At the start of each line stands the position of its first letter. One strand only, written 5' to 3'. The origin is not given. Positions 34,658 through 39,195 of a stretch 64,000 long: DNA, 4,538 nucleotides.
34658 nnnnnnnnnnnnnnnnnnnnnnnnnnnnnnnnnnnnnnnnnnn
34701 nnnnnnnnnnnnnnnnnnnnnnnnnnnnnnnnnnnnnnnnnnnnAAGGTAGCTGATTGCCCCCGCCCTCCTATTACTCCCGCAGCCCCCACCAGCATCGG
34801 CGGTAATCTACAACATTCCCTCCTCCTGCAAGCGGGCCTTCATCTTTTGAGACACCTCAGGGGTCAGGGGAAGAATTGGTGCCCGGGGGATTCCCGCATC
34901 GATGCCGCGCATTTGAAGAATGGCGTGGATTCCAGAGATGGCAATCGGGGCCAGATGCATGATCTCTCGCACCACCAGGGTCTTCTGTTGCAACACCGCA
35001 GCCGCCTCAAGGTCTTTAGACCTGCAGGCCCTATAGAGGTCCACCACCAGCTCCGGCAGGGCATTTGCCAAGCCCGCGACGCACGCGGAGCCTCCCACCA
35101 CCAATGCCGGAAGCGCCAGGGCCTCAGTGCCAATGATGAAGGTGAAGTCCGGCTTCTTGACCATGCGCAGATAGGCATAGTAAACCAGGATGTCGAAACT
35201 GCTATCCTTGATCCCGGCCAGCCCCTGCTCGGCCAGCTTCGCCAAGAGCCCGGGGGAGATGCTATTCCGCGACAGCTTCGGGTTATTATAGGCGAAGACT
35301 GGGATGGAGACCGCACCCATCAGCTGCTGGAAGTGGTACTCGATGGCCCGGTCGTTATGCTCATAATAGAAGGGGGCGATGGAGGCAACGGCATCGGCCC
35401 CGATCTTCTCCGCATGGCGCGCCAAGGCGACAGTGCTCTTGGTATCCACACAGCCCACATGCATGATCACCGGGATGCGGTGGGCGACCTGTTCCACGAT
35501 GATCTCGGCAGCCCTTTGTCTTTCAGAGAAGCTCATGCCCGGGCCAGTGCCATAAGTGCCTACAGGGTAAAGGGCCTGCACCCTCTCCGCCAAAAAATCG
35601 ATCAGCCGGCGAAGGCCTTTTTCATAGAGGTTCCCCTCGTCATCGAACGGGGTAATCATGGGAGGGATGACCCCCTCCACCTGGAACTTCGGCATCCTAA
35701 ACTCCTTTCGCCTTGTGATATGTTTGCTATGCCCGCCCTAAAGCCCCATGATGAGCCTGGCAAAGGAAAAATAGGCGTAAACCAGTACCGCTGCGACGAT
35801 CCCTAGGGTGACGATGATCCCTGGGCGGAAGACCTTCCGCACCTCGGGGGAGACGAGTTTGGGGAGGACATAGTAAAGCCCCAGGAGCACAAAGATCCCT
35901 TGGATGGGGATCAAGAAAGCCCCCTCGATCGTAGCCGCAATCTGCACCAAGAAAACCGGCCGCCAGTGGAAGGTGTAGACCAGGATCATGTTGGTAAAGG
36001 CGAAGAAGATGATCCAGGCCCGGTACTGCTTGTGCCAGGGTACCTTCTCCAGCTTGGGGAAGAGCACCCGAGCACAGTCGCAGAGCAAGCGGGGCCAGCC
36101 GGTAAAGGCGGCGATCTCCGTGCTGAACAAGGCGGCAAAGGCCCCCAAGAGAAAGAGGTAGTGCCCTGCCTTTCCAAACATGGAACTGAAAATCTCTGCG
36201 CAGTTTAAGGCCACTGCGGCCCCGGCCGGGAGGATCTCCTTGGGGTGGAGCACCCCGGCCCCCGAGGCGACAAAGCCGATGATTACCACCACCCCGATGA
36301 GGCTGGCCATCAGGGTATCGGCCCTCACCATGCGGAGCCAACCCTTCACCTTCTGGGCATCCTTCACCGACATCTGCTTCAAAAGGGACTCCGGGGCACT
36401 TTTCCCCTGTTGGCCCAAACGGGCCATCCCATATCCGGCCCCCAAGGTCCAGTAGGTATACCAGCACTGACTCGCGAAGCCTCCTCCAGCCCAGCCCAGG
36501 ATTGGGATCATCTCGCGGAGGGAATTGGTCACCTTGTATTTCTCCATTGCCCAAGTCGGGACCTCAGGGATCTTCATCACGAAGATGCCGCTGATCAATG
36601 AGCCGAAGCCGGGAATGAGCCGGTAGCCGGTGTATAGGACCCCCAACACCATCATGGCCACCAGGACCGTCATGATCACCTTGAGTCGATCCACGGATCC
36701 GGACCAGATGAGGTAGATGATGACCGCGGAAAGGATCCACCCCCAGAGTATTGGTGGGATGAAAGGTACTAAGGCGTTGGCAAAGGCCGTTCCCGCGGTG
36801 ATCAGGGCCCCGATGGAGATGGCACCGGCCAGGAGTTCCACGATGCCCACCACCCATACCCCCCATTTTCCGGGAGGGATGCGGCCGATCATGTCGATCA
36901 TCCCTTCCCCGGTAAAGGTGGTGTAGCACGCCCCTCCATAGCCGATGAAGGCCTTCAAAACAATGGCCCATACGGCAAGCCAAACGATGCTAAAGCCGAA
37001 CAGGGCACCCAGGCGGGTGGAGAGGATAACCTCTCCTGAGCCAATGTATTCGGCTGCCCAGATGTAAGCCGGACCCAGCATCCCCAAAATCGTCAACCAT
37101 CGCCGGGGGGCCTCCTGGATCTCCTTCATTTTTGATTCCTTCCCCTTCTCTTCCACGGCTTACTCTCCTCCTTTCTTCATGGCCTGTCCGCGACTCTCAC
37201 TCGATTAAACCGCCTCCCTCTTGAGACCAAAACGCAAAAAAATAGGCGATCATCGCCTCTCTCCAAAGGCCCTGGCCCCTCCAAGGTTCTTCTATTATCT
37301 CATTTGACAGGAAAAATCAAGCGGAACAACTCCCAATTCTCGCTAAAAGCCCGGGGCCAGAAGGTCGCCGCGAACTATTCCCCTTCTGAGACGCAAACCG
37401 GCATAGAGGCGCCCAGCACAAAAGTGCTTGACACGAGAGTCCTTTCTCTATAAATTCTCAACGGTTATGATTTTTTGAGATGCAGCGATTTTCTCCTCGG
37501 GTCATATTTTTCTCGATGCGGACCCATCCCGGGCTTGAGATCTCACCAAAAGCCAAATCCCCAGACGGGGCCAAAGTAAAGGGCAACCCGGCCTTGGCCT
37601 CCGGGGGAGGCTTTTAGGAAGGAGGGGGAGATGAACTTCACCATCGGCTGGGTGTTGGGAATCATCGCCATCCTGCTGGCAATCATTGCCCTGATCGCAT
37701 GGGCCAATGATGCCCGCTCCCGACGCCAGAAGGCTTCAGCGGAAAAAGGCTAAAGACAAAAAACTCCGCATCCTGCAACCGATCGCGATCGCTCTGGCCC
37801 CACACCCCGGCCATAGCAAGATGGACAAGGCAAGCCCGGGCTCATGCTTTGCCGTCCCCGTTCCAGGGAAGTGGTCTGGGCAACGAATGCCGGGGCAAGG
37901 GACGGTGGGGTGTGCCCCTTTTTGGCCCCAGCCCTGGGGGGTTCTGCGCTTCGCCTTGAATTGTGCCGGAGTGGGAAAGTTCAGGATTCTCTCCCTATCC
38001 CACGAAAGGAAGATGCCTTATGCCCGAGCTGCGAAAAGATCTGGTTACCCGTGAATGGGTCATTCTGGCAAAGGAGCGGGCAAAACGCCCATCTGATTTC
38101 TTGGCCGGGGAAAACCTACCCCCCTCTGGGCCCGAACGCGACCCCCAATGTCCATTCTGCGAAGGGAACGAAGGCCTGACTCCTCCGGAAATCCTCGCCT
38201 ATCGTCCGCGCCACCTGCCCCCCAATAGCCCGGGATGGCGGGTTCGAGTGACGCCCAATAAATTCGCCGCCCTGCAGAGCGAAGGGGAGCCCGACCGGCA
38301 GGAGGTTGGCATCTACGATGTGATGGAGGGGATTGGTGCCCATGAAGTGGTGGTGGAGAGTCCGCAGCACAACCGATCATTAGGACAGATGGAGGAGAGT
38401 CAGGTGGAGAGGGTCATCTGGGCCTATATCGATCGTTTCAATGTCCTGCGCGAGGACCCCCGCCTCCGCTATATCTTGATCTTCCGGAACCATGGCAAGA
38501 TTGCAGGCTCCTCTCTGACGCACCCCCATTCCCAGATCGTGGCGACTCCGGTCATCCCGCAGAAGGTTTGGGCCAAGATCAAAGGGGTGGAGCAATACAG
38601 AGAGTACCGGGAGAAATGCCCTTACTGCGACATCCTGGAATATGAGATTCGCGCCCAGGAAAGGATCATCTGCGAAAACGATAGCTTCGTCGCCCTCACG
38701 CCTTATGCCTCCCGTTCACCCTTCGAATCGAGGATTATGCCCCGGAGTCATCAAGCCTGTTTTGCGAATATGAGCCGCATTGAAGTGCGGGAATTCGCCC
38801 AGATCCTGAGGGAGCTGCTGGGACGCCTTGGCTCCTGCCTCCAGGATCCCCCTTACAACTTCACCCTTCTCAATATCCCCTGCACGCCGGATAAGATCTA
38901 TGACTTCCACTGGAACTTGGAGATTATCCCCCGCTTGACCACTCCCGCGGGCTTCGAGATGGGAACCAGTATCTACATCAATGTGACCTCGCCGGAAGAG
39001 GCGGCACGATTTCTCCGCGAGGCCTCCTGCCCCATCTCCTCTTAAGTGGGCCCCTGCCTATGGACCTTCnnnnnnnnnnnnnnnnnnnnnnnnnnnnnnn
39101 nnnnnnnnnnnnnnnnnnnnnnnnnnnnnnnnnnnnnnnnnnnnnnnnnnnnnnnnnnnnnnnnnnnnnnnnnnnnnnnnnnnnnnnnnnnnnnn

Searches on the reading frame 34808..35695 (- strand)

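Call 58: search_protein_families(library=pfam, proteins=[window:34808-35695:-], max_evalue=0.00001)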
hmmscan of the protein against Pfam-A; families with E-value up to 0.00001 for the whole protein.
window:34808-35695:- (295 aa): 1 family
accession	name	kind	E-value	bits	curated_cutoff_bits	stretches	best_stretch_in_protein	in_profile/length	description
PF00701.28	DHDPS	-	9.4e-54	182.5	22.1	1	6-291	2-288/289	Dihydrodipicolinate synthetase family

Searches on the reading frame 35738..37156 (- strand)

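Call 58: search_protein_families(library=pfam, proteins=[window:35738-37156:-], max_evalue=0.00001)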
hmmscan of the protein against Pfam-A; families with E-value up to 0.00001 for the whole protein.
window:35738-37156:- (472 aa): 1 family
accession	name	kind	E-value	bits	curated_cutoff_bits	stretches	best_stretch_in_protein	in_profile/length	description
PF01566.24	Nramp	-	6.9e-14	52.1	29.8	1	49-198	7-156/357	Natural resistance-associated macrophage protein-like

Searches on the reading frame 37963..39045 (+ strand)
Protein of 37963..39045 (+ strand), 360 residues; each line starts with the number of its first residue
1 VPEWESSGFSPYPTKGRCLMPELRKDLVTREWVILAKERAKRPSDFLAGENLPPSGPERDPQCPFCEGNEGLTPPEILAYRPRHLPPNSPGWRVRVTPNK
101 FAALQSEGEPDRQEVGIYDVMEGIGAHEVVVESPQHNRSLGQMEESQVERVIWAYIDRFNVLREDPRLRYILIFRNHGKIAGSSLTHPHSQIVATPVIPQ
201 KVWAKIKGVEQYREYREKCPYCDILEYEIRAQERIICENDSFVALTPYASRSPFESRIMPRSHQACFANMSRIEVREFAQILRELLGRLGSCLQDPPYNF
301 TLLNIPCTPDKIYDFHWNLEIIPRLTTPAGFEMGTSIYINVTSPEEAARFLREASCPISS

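Call 58: search_protein_families(library=pfam, proteins=[window:37963-39045:+], max_evalue=0.00001)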
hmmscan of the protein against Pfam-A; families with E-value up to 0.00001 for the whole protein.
window:37963-39045:+ (360 aa): 4 families
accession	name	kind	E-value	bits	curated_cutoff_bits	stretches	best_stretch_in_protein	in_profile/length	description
PF01087.27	GalP_UDP_transf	-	5.3e-19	69.8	22.1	1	21-199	12-184/184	Galactose-1-phosphate uridyl transferase, N-terminal domain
PF16268.10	DUF4921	-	9e-16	58.2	28.5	1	137-346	189-388/425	Domain of unknown function (DUF4921)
PF16285.10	DUF4931_N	-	1.3e-08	35.5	24.1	1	126-194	52-120/124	Domain of unknown function (DUF4931) N-terminal domain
PF02744.22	GalP_UDP_tr_C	-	3.4e-08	33.8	29.2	1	210-294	6-90/165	Galactose-1-phosphate uridyl transferase, C-terminal domain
